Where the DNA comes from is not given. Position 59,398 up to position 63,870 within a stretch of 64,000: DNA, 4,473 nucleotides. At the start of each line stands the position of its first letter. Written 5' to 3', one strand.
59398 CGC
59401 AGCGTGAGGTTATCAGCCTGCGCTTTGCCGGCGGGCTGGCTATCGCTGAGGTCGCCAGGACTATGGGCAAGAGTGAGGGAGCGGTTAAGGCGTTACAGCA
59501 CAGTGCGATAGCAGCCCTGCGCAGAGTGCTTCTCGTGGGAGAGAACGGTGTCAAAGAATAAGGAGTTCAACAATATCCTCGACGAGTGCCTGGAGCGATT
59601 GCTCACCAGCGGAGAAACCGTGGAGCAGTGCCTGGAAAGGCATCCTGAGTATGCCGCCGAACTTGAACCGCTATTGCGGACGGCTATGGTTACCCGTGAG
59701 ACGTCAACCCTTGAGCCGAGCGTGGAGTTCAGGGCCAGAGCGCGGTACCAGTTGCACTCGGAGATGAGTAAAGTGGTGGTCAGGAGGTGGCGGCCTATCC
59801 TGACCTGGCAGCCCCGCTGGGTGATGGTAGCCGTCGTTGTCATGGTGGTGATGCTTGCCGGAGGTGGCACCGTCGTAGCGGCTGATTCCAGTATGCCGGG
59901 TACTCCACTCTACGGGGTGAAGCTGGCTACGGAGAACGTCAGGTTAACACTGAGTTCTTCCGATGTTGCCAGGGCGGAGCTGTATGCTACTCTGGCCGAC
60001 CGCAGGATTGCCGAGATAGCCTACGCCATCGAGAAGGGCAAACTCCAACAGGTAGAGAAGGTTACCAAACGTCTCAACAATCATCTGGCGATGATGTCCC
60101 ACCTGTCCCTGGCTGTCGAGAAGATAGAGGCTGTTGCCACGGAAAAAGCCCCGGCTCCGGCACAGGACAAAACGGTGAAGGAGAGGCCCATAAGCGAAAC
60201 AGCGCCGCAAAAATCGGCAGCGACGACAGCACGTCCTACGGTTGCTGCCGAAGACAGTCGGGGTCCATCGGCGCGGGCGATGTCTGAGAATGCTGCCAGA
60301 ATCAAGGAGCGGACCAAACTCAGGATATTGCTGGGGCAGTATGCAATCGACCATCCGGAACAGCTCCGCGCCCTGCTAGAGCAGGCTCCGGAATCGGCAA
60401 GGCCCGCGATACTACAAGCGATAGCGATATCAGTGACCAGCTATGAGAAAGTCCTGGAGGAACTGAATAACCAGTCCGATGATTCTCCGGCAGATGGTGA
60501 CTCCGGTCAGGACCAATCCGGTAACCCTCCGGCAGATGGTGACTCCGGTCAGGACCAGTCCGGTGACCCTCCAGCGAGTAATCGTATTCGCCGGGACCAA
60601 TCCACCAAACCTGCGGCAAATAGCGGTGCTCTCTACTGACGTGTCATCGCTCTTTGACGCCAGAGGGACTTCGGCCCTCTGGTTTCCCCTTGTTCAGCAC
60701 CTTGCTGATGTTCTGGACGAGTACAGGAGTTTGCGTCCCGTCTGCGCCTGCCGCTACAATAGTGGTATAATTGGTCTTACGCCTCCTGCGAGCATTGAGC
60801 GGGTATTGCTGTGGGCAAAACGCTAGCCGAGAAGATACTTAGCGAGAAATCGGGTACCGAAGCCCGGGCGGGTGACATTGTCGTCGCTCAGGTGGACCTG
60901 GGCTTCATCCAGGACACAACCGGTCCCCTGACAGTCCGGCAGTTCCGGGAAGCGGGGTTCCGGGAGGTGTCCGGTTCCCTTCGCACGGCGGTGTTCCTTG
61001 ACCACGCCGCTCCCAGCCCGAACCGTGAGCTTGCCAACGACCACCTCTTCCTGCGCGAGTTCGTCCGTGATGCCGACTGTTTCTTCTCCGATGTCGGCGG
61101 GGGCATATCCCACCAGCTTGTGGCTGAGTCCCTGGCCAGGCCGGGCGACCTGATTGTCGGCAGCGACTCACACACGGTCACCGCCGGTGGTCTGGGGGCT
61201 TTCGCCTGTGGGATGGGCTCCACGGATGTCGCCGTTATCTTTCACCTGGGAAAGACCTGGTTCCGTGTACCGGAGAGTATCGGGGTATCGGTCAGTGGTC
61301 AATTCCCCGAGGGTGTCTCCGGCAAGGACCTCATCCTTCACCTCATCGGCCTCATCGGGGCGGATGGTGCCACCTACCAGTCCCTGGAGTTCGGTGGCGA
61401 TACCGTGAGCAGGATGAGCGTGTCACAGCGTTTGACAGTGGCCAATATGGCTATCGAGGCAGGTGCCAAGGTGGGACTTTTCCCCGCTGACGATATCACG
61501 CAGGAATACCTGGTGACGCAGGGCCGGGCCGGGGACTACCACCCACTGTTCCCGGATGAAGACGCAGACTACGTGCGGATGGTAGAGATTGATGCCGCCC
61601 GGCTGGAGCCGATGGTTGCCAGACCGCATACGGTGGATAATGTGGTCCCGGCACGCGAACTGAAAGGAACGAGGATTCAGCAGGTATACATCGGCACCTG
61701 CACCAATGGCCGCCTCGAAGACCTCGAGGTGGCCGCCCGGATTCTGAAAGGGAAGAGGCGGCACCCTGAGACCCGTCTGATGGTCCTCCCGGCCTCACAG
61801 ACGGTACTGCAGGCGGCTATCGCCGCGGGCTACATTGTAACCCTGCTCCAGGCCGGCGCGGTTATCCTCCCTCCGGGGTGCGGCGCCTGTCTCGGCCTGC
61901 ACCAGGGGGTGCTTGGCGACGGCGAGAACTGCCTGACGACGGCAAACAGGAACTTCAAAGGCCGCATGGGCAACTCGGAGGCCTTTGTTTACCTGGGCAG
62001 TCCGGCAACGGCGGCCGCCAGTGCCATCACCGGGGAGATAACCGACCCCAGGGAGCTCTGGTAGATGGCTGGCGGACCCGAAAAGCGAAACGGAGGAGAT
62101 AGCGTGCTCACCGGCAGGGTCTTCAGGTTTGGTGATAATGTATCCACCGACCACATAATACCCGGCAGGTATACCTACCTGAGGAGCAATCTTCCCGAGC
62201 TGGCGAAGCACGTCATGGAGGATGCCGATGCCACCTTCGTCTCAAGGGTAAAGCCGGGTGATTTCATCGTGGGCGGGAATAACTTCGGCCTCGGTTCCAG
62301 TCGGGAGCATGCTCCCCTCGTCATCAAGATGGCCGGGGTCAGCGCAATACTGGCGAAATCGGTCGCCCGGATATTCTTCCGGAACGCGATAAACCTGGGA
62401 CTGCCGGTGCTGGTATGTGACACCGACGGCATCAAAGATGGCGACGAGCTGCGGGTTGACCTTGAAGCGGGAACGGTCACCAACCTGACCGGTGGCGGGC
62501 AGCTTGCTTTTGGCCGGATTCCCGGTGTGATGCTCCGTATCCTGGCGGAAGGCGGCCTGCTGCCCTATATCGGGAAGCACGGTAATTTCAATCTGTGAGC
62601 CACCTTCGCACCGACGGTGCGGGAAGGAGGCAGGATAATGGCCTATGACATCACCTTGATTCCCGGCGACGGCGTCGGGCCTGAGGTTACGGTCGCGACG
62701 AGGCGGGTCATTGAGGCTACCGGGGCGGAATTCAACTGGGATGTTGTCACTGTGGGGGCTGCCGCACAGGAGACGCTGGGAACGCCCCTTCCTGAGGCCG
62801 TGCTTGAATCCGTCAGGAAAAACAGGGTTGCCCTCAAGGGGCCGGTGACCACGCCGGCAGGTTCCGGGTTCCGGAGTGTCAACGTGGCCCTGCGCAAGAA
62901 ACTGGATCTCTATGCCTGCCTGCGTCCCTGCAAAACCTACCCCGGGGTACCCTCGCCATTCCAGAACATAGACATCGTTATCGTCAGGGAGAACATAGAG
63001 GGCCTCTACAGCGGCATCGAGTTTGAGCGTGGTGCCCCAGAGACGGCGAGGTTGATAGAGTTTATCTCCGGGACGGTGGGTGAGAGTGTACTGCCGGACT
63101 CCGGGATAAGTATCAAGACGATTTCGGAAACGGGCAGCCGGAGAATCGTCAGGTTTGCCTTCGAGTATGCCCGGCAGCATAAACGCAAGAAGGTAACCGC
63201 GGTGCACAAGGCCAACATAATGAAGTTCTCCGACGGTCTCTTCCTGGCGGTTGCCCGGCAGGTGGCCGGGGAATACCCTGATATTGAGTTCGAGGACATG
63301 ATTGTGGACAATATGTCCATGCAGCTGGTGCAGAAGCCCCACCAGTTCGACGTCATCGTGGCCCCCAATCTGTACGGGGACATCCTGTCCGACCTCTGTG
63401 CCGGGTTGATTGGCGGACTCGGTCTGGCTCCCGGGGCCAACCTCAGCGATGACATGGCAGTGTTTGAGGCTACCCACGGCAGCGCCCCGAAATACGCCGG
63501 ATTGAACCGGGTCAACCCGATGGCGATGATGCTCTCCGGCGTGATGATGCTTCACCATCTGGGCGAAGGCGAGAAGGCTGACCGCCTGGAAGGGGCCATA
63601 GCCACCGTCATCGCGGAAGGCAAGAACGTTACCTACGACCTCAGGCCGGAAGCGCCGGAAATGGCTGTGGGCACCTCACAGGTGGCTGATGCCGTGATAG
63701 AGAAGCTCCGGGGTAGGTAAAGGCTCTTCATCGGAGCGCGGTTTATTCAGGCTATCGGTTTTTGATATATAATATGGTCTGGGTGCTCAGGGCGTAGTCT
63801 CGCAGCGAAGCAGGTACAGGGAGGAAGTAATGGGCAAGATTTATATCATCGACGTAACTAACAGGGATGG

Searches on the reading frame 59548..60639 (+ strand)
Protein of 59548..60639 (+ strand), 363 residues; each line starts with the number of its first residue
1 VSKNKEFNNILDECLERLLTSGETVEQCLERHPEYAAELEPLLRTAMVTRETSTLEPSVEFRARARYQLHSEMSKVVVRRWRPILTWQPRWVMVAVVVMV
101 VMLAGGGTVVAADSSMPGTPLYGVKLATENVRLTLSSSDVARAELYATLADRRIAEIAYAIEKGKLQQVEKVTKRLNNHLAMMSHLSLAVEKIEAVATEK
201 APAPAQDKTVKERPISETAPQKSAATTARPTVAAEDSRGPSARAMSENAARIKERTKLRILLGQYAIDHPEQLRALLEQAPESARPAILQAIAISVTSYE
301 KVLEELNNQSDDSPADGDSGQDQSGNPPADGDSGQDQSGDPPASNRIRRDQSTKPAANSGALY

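Call 14: search_protein_families(library=pfam, max_evalue=0.00001, proteins=[window:59548-60639:+])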
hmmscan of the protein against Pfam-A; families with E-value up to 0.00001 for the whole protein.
window:59548-60639:+ (363 aa): 1 family
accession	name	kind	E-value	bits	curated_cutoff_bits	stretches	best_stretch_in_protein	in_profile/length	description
PF18915.5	DUF5667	-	1.9e-13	51.1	27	1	115-189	2-76/99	Domain of unknown function (DUF5667)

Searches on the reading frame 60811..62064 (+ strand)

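Call 14: search_protein_families(library=pfam, max_evalue=0.00001, proteins=[window:60811-62064:+])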
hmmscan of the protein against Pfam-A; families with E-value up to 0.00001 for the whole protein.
window:60811-62064:+ (417 aa): 1 family
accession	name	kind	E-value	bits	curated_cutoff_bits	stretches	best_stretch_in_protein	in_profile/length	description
PF00330.25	Aconitase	-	9.4e-96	322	28.7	2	7-283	1-305/463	Aconitase family (aconitate hydratase)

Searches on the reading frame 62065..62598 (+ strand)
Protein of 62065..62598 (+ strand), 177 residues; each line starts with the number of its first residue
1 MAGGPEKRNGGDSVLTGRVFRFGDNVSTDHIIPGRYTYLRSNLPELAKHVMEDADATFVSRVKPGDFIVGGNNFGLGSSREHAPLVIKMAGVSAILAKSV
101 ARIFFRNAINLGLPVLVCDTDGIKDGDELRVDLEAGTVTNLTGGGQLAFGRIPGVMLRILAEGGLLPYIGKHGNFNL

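Call 78: search_protein_families(library=pfam, max_evalue=0.001, proteins=[window:62065-62598:+])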
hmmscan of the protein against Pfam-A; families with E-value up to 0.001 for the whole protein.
window:62065-62598:+ (177 aa): 2 families
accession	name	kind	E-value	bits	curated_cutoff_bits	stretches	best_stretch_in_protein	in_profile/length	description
PF00694.25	Aconitase_C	-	1.6e-14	54.8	22.8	1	56-113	65-123/131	Aconitase C-terminal domain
PF06434.19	Aconitase_2_N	-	4e-05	23.8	27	0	19-168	3-169/204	Aconitate hydratase 2 N-terminus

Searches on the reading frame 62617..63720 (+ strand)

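Call 78: search_protein_families(library=pfam, max_evalue=0.001, proteins=[window:62617-63720:+])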
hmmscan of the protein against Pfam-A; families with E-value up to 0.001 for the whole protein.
window:62617-63720:+ (367 aa): 1 family
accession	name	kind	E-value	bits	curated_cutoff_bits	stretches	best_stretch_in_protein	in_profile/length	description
PF00180.25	Iso_dh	-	6.4e-111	371.4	27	1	12-360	2-348/348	Isocitrate/isopropylmalate dehydrogenase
